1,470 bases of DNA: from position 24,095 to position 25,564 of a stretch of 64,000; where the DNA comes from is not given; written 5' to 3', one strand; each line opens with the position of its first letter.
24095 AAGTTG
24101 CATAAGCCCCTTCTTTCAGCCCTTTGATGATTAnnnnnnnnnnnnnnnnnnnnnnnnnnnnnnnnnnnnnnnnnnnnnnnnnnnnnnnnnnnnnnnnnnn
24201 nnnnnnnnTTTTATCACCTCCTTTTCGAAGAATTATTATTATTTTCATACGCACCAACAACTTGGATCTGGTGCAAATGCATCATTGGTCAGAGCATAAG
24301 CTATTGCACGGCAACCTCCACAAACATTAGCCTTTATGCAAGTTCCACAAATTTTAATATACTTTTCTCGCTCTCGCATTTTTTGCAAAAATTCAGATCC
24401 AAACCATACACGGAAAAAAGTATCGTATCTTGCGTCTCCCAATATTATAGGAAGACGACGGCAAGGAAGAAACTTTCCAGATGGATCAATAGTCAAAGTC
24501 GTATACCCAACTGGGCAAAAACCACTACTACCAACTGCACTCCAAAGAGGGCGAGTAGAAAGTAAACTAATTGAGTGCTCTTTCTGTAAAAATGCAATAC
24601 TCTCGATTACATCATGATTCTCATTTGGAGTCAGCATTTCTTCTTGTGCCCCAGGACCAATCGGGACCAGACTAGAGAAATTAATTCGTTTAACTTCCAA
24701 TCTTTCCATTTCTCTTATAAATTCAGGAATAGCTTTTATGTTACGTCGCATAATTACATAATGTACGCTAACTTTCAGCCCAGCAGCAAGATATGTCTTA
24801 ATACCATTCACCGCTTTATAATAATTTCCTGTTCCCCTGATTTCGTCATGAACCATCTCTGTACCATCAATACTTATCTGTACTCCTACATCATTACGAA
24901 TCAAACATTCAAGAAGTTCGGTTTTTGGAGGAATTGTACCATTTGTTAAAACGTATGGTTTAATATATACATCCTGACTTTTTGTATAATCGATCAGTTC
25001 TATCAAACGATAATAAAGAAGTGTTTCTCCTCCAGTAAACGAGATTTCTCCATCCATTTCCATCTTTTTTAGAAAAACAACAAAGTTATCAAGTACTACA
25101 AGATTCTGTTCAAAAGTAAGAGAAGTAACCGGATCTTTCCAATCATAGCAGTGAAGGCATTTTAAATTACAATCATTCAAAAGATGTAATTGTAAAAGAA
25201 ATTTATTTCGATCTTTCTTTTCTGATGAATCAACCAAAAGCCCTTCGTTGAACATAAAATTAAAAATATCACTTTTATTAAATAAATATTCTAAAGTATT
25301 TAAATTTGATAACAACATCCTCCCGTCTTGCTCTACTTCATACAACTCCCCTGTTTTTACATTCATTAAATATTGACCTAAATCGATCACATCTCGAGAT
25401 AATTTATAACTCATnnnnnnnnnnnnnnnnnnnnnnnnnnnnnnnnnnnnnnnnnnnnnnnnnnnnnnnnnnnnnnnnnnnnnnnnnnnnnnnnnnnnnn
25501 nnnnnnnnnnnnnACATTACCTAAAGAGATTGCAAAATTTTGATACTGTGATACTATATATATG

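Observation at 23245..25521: Radical SAM/SPASM maturase plus an unannotated 24-aa Cys-rich peptide ORF: candidate RiPP locus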

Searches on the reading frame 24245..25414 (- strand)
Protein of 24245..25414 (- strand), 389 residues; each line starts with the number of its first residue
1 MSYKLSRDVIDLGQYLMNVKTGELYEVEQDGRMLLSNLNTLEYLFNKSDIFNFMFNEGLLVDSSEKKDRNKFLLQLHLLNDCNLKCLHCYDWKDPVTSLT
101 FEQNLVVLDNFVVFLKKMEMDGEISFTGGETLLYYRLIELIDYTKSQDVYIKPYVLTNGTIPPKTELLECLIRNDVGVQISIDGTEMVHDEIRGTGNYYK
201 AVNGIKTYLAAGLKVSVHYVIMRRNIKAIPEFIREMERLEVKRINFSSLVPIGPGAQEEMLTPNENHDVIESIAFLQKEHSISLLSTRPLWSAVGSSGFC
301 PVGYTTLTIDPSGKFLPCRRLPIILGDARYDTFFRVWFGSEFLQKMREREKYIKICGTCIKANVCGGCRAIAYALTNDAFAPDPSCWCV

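Call 3: search_protein_families(library=ncbifam, proteins=[window:24245-25414:-], max_evalue=1)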
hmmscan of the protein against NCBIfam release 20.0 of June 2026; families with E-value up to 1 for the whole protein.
window:24245-25414:- (389 aa): 76 families (the best 25 are shown)
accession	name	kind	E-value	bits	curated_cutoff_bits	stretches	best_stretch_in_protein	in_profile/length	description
TIGR04053.2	TIGR04053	equivalog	1.3e-41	143.1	395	2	80-284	16-221/366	TIGR04053 family radical SAM/SPASM domain-containing protein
TIGR04340.1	rSAM_ACGX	hypoth_equivalog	3.7e-36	125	400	2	71-272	2-204/341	radical SAM/SPASM domain protein, ACGX system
TIGR04082.1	rSAM_for_selen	equivalog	7.3e-36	124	350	1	70-386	197-515/516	thio(seleno)oxazole modification radical SAM maturase SbtM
TIGR04545.1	rSAM_ahbD_hemeb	equivalog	1.3e-34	120.2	500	2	303-386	252-335/339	heme b synthase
TIGR04055.1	rSAM_NirJ2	equivalog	5.4e-30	105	500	1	79-386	7-322/326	putative heme d1 biosynthesis radical SAM protein NirJ2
TIGR04303.1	GeoRSP_rSAM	equivalog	1.1e-29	104.1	400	1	78-387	11-325/325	GeoRSP system radical SAM/SPASM protein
TIGR04546.1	rSAM_ahbC_deAc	equivalog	2e-29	102.6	650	2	77-271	44-237/390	12,18-didecarboxysiroheme deacetylase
TIGR04054.1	rSAM_NirJ1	equivalog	1.1e-27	96.6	650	2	80-271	44-234/387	putative heme d1 biosynthesis radical SAM protein NirJ1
TIGR04051.1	rSAM_NirJ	equivalog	1.4e-26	93.3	515.45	2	78-257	8-184/354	heme d1 biosynthesis radical SAM protein NirJ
TIGR04347.1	pseudo_SAM_Halo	equivalog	3.3e-26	92.5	525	2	64-255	30-218/390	TIGR04347 family pseudo-SAM/SPASM protein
TIGR03962.1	mycofact_rSAM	equivalog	1.9e-24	86.5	265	1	77-386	17-331/339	mycofactocin radical SAM maturase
NF050035.1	rSAM_WgK_link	exception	3e-23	82.4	650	2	71-267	8-202/367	radical SAM/SPASM peptide maturase WgkB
NF045574.1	sacti_mat_StsB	exception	1.1e-22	80.5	625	1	80-378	104-405/466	StsB family radical SAM/SPASM domain sactipeptide maturase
NF047865.1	rSAM_PapB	equivalog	1.3e-22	80.5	340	1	74-379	5-327/330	PapB family radical SAM/SPASM ranthipeptide maturase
TIGR04250.1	SCM_rSAM_ScmE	equivalog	7.9e-21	74.4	400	1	76-385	7-344/358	SynChlorMet cassette radical SAM/SPASM protein ScmE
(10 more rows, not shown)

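Call 4: search_protein_families(library=pfam, proteins=[window:24245-25414:-], max_evalue=1)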
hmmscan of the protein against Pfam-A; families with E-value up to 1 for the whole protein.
window:24245-25414:- (389 aa): 3 families
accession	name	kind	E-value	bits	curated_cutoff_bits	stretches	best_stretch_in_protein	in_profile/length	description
PF04055.27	Radical_SAM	-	2e-15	57.8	29.5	1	80-234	5-164/166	Radical SAM superfamily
PF13186.11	SPASM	-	9.1e-08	32.7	21.5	1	300-359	1-66/67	Iron-sulfur cluster-binding domain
PF13353.11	Fer4_12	-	0.00058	20.6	22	1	77-161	10-93/137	4Fe-4S single cluster domain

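Call 6: find_homologous_proteins(query=window:24245-25414:-)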
Query window:24245-25414:- (389 aa): 865 proteins with E <= 0.001 among 3150 candidates; the best 120 are listed.
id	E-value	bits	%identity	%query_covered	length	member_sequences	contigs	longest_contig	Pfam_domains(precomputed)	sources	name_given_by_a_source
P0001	4.9e-266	900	100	100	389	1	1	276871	PF13186.12,PF04055.28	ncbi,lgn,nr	ncbi:MAG: radical SAM protein [Burkholderiales bacterium]|nr:radical SAM protein [Burkholderiales ba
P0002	5.6e-221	752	83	99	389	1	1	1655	PF13186.12,PF04055.28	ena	-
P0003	1.0e-216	738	83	99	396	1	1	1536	PF13186.12,PF04055.28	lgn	-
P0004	4.4e-212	723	80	99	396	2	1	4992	PF13186.12,PF04055.28,PF13353.12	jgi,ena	-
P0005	9.6e-205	698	78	98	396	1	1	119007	PF13186.12,PF04055.28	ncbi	-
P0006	1.7e-202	691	78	100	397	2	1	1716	PF13186.12,PF04055.28,PF13353.12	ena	-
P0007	1.9e-202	691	76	100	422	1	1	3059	PF13186.12,PF04055.28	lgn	-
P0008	3.7e-198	677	75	99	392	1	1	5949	PF13186.12,PF04055.28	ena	-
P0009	3.4e-197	674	76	100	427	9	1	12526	PF13186.12,PF04055.28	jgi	-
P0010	9.9e-194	662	75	99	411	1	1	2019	PF13186.12,PF04055.28,PF13353.12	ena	-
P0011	7.6e-188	643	75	95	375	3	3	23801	PF13186.12,PF04055.28,PF13353.12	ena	-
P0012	2.1e-187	641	72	99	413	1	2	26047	PF13186.12,PF04055.28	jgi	-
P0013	6.3e-184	630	74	95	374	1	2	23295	PF13186.12,PF04055.28,PF13353.12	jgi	jgi:radical SAM protein with 4Fe4S-binding SPASM domain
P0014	9.1e-180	616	66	99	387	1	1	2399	PF13186.12,PF04055.28,PF13353.12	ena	-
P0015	7.3e-167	574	62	99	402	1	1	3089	PF13186.12,PF04055.28,PF13353.12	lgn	-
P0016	8.6e-148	511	80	69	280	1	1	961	PF13186.12,PF04055.28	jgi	jgi:radical SAM protein with 4Fe4S-binding SPASM domain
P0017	9.3e-148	511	82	69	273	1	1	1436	PF13186.12,PF04055.28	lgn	-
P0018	1.2e-144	501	76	72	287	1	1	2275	PF13186.12,PF04055.28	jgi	jgi:radical SAM protein with 4Fe4S-binding SPASM domain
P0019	9.3e-144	498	54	99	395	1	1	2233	PF13186.12,PF04055.28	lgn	-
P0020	2.4e-142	493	57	99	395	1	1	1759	PF13186.12,PF04055.28,PF13353.12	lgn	-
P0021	9.5e-142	491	54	99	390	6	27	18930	PF13186.12,PF04055.28,PF13353.12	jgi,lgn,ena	-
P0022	3.3e-140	486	53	99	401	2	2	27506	PF13186.12,PF04055.28,PF13353.12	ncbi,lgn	-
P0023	1.1e-139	484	54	99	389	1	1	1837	PF13186.12,PF04055.28,PF13353.12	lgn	-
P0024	3.9e-139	482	57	99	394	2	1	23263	PF13186.12,PF04055.28,PF13353.12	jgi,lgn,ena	-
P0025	4.6e-139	482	53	99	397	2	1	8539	PF13186.12,PF04055.28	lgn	-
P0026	5.4e-139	482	56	99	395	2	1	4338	PF13186.12,PF04055.28,PF13353.12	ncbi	-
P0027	3.2e-138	479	76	70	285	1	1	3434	PF13186.12,PF04055.28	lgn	-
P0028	4.5e-138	479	52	99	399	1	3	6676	PF13186.12,PF04055.28,PF13353.12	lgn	-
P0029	4.7e-134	466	53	99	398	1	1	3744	PF13186.12,PF04055.28,PF13353.12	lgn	-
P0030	6.8e-134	465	53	100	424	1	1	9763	PF13186.12,PF04055.28,PF13353.12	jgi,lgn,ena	-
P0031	2.6e-130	453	52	99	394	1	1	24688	PF13186.12,PF04055.28,PF13353.12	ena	-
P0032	3.6e-130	453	53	99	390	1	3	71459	PF13186.12,PF04055.28,PF13353.12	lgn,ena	-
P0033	5.6e-127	442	57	88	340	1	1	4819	PF13186.12,PF04055.28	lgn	-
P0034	7.9e-123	429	51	99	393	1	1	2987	PF13186.12,PF04055.28,PF13353.12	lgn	-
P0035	4.0e-120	420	48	99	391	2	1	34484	PF13186.12,PF04055.28,PF13353.12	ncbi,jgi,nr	ncbi:MAG: radical SAM protein [Tannerella sp.]|jgi:radical SAM protein with 4Fe4S-binding SPASM doma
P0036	2.1e-118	414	48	99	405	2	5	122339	PF13186.12,PF04055.28,PF13353.12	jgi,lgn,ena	-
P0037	3.9e-118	413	52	91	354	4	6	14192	PF04055.28,PF13353.12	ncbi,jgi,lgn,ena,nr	ncbi:MAG: hypothetical protein CO141_04490 [Candidatus Moranbacteria bacterium CG_4_9_14_3_um_filter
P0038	2.2e-114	401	61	72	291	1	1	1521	PF13186.12,PF04055.28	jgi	-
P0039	1.4e-112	395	49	99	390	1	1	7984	PF13186.12,PF04055.28,PF13353.12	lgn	-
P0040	5.3e-110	386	46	99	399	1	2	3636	PF13186.12,PF04055.28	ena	-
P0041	5.2e-109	383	45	99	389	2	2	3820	PF13186.12,PF04055.28,PF13353.12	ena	-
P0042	5.3e-109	383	45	99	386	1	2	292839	PF13186.12,PF04055.28,PF13353.12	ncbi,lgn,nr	ncbi:MAG: radical SAM protein [Alphaproteobacteria bacterium]|nr:radical SAM protein [Alphaproteobac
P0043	3.2e-107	377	45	99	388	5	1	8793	PF13186.12,PF04055.28,PF13353.12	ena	-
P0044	1.4e-102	362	42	99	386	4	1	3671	PF13186.12,PF04055.28,PF13353.12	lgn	-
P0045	4.8e-102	360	44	99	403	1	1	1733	PF13186.12,PF04055.28,PF13353.12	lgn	-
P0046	8.9e-102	359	43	99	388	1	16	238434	PF13186.12,PF04055.28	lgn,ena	-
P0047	4.8e-97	344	55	69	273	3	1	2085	PF13186.12,PF04055.28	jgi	jgi:radical SAM protein with 4Fe4S-binding SPASM domain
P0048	1.7e-71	260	42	81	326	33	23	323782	PF13186.12,PF04055.28,PF13353.12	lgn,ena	-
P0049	2.9e-71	259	40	82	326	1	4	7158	PF13186.12,PF04055.28,PF13353.12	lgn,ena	-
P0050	1.4e-70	257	36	99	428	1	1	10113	PF13186.12,PF04055.28,PF13353.12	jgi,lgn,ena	-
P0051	1.2e-69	254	41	81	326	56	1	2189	PF13186.12,PF04055.28,PF13353.12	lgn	-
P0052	3.1e-69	252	40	81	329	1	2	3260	PF13186.12,PF04055.28,PF13353.12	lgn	-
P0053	1.1e-68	250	40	81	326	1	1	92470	PF13186.12,PF04055.28,PF13353.12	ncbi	ncbi:MAG: radical SAM protein [Oscillospiraceae bacterium]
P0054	1.9e-68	250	40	86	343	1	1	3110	PF13186.12,PF04055.28,PF13353.12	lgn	-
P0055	4.0e-68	249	42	83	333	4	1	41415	PF13186.12,PF04055.28,PF13353.12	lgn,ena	-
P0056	6.3e-63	232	39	83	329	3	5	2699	PF13186.12,PF04055.28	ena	-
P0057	1.1e-61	227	38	82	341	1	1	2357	PF13186.12,PF04055.28,PF13353.12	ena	-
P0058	2.3e-60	223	36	84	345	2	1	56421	PF13186.12,PF04055.28,PF13353.12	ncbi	-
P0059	4.0e-59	219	33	96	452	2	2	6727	PF13186.12,PF04055.28,PF13353.12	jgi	jgi:radical SAM protein with 4Fe4S-binding SPASM domain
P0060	8.0e-59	218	37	84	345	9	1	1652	PF13186.12,PF04055.28,PF13353.12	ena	-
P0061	9.4e-59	218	38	83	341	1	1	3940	PF13186.12,PF04055.28,PF13353.12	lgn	-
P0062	2.4e-58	216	36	81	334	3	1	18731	PF13186.12,PF04055.28,PF13353.12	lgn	-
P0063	1.8e-57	214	35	87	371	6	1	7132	PF13186.12,PF04055.28,PF13353.12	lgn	-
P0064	2.7e-57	213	38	81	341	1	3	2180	PF13186.12,PF04055.28,PF13353.12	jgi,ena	-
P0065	3.6e-57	213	37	85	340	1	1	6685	PF13186.12,PF04055.28,PF13353.12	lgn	-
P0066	3.9e-56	209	33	96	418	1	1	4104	PF13186.12,PF04055.28,PF13353.12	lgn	-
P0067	5.5e-56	209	35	84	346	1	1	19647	PF13186.12,PF04055.28,PF13353.12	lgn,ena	-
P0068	5.4e-55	205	35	83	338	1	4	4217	PF13186.12,PF04055.28,PF13353.12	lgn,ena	-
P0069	6.2e-55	205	35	82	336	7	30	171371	PF13186.12,PF04055.28,PF13353.12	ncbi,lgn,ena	-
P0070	6.4e-55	205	35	81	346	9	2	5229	PF13186.12,PF04055.28,PF13353.12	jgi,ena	jgi:radical SAM domain protein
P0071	1.6e-54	204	35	81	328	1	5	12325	PF13186.12,PF04055.28,PF13353.12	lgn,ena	-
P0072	1.7e-54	204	36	84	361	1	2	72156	PF13186.12,PF04055.28,PF13353.12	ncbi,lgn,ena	-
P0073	5.9e-54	202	36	81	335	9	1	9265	PF13186.12,PF04055.28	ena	-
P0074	8.6e-54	201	35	82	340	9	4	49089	PF13186.12,PF04055.28,PF13353.12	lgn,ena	-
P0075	1.3e-53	201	35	81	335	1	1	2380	PF13186.12,PF04055.28,PF13353.12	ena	-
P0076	1.7e-53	201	34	81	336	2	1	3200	PF13186.12,PF04055.28,PF13353.12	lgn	-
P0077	1.8e-53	200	35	82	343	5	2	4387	PF13186.12,PF04055.28,PF13353.12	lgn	-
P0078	2.9e-53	200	35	82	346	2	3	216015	PF13186.12,PF04055.28,PF13353.12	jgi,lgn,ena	-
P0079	3.1e-53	200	33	83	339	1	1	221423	PF13186.12,PF04055.28,PF13353.12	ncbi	-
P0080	3.2e-53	200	36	81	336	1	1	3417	PF13186.12,PF04055.28,PF13353.12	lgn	-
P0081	3.3e-53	200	34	81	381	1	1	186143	PF13186.12,PF04055.28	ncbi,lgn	-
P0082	4.2e-53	199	34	83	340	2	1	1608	PF13186.12,PF04055.28,PF13353.12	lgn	-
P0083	4.4e-53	199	34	82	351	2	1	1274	PF13186.12,PF04055.28,PF13353.12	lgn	-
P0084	4.5e-53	199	36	82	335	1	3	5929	PF13186.12,PF04055.28,PF13353.12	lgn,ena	-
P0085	9.8e-53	198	33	83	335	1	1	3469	PF13186.12,PF04055.28,PF13353.12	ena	-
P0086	1.1e-52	198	32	83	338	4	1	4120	PF13186.12,PF04055.28,PF13353.12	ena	-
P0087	1.1e-52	198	34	81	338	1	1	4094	PF13186.12,PF04055.28,PF13353.12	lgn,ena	-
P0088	1.5e-52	197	34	84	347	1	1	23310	PF13186.12,PF04055.28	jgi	-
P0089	1.7e-52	197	34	82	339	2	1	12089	PF13186.12,PF04055.28,PF13353.12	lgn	-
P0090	1.7e-52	197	34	82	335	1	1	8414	PF13186.12,PF04055.28,PF13353.12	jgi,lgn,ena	-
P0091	1.9e-52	197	35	81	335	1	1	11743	PF13186.12,PF04055.28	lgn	-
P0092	2.4e-52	197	35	82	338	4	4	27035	PF13186.12,PF04055.28,PF13353.12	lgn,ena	-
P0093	3.7e-52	196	34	82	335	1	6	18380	PF13186.12,PF04055.28,PF13353.12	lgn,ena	-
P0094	4.5e-52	196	34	83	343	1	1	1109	PF13186.12,PF04055.28,PF13353.12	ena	-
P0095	4.7e-52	196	35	82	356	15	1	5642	PF13186.12,PF04055.28,PF13353.12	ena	-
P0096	5.2e-52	196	34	83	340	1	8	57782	PF13186.12,PF04055.28,PF13353.12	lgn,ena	-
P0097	5.4e-52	196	35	82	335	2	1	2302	PF13186.12,PF04055.28,PF13353.12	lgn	-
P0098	5.8e-52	195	33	83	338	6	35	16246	PF13186.12,PF04055.28,PF13353.12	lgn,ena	-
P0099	6.8e-52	195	34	82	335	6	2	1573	PF13186.12,PF04055.28,PF13353.12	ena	-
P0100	8.6e-52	195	37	81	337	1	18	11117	PF13186.12,PF04055.28,PF13353.12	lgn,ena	-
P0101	8.6e-52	195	33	82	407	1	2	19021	PF13186.12,PF04055.28,PF13353.12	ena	-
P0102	1.0e-51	195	33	83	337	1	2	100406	PF13186.12,PF04055.28,PF13353.12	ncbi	-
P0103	1.2e-51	194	35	82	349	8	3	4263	PF13186.12,PF04055.28,PF13353.12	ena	-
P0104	1.3e-51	194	35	82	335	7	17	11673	PF13186.12,PF04055.28,PF13353.12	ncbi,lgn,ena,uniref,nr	ncbi:hypothetical protein B5E77_16610 [Lachnoclostridium sp. An131]|uniref:radical SAM/SPASM domain-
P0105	1.6e-51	194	35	83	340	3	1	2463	PF13186.12,PF04055.28,PF13353.12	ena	-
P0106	1.6e-51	194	35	83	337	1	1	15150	PF13186.12,PF04055.28,PF13353.12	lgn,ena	-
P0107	1.6e-51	194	34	83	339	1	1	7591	PF13186.12,PF04055.28,PF13353.12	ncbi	-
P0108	1.7e-51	194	36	82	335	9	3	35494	PF13186.12,PF04055.28,PF13353.12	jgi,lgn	-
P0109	1.9e-51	194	34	83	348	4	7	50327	PF13186.12,PF04055.28,PF13353.12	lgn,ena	-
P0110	1.9e-51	194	35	84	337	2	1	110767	PF13186.12,PF04055.28,PF13353.12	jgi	jgi:radical SAM protein with 4Fe4S-binding SPASM domain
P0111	1.9e-51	194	34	81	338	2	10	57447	PF13186.12,PF04055.28,PF13353.12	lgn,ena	-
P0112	2.5e-51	193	35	82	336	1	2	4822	PF13186.12,PF04055.28,PF13353.12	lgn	-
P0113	2.9e-51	193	34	82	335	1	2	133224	PF13186.12,PF04055.28,PF13353.12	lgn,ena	-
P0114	3.1e-51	193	35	82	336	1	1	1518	PF13186.12,PF04055.28,PF13353.12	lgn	-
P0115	3.2e-51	193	35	81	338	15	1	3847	PF13186.12,PF04055.28,PF13353.12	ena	-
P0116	3.7e-51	193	35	81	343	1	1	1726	PF13186.12,PF04055.28,PF13353.12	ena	-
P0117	4.6e-51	192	32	84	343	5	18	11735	PF13186.12,PF04055.28,PF13353.12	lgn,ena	-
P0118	4.9e-51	192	33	82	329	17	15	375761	PF13186.12,PF04055.28,PF13353.12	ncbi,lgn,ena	-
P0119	5.2e-51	192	34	82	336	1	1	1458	PF13186.12,PF04055.28,PF13353.12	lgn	-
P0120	6.8e-51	192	35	82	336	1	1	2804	PF13186.12,PF04055.28,PF13353.12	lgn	-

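Call 8: find_encoding_contigs(protein=P0005, flank=4000, max_places=2)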
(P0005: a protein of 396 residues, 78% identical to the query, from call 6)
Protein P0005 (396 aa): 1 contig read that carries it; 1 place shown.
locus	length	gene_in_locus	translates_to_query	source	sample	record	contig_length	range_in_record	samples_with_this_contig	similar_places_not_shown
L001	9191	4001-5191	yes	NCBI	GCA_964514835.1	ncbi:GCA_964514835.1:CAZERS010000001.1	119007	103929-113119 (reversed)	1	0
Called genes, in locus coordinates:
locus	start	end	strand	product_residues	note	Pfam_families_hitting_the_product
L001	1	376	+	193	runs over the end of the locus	PF01928:CYTH (weak)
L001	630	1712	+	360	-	PF16656:Pur_ac_phosph_N (faint)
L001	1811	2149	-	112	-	-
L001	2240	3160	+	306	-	PF00892:EamA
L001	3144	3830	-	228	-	PF13539:Peptidase_M15_4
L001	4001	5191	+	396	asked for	PF04055:Radical_SAM, PF13186:SPASM (weak)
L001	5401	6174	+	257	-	-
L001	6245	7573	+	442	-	PF01071:GARS_A (faint), PF02843:GARS_C (weak)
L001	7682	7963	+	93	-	-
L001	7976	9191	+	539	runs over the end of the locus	PF02518:HATPase_c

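Call 9: find_encoding_contigs(protein=P0012, flank=4000, max_places=2)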
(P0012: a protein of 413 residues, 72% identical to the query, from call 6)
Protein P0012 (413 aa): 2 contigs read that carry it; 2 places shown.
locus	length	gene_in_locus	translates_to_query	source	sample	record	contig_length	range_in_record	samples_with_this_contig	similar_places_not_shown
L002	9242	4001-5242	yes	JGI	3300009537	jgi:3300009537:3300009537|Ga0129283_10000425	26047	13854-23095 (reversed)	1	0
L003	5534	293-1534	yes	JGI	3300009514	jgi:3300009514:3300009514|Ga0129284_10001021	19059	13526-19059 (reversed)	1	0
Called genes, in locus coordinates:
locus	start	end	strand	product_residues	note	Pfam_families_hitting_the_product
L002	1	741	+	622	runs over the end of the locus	PF00176:SNF2-rel_dom, PF04851:ResIII, PF00271:Helicase_C (weak)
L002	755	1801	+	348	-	PF13020:NOV_C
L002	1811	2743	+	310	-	PF01555:N6_N4_Mtase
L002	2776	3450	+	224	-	PF12705:PDDEXK_1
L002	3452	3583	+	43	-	-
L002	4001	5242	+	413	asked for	PF04055:Radical_SAM, PF13186:SPASM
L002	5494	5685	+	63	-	-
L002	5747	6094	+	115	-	PF12643:MazG-like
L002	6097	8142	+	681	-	PF04851:ResIII (faint), PF09848:SLFN-g3_helicase, PF00717:Peptidase_S24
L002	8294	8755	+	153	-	PF09504:RE_Bsp6I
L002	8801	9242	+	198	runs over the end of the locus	-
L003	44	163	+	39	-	-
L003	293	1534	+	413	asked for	PF04055:Radical_SAM, PF13186:SPASM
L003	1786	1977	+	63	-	-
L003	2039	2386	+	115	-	PF12643:MazG-like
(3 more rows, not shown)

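Call 10: find_encoding_contigs(protein=P0022, flank=4000, max_places=2)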
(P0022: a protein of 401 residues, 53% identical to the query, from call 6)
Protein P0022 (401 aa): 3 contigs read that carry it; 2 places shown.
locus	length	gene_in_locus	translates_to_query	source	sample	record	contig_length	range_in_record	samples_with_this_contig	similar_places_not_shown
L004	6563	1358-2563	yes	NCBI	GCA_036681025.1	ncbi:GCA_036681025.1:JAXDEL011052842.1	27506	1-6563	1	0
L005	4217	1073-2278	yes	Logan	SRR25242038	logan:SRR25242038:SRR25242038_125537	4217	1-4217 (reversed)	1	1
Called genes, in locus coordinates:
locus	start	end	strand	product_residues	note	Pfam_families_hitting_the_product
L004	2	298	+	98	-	?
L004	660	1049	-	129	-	-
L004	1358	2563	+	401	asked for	PF04055:Radical_SAM, PF13353:Fer4_12 (faint), PF13186:SPASM (weak)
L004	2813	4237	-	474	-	PF00587:tRNA-synt_2b, PF03129:HGTP_anticodon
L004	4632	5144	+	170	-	-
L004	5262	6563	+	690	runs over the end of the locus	PF17191:RecG_wedge, PF01336:tRNA_anti-codon, PF04851:ResIII, PF00270:DEAD, PF22590:Cas3-like_C_2 (faint), PF00271:Helicase_C, PF19833:RecG_dom3_C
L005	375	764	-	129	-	-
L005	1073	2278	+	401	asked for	PF04055:Radical_SAM, PF13353:Fer4_12 (faint), PF13186:SPASM (weak)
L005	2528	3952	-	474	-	PF00587:tRNA-synt_2b, PF03129:HGTP_anticodon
